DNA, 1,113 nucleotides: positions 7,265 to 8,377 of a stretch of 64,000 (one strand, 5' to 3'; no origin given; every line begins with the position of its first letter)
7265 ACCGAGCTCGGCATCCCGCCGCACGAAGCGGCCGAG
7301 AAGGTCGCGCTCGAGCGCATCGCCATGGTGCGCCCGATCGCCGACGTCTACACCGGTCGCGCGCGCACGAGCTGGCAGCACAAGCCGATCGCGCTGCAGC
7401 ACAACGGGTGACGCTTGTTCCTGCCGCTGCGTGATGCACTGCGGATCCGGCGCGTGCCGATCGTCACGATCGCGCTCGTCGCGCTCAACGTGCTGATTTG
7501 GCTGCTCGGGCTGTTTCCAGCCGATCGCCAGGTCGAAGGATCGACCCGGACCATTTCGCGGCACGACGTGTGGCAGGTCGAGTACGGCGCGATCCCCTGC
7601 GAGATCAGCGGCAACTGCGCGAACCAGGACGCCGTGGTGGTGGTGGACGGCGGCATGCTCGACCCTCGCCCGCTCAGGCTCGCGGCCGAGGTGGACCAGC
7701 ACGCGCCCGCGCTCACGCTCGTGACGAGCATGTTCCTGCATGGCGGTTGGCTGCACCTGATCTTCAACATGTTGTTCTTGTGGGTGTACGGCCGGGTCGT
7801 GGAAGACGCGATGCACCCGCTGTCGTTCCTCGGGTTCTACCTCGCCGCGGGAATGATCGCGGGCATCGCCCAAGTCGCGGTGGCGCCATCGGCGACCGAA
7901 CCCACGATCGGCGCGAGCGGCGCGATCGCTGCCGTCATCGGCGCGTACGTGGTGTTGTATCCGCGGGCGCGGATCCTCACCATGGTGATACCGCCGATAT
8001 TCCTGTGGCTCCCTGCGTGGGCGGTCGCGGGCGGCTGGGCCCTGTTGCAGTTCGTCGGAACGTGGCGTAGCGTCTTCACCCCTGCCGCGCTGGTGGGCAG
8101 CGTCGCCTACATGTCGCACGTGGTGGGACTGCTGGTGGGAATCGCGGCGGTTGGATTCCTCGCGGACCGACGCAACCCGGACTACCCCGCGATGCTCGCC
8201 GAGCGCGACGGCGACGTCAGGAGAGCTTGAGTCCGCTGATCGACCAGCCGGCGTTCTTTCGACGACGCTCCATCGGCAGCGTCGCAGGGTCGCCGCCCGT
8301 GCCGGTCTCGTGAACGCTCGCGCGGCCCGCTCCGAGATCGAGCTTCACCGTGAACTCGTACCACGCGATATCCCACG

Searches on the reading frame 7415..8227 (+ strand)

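Call 23: search_protein_families(library=pfam, proteins=[window:7415-8227:+], max_evalue=0.001)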
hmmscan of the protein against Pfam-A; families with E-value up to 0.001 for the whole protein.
window:7415-8227:+ (271 aa): 2 families
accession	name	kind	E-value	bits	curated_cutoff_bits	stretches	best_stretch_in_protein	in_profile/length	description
PF01694.28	Rhomboid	-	2.2e-29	103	22.6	1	101-249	6-140/143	Rhomboid domain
PF08551.15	DUF1751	-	0.00066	20.6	22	0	100-156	9-65/99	Eukaryotic integral membrane protein (DUF1751)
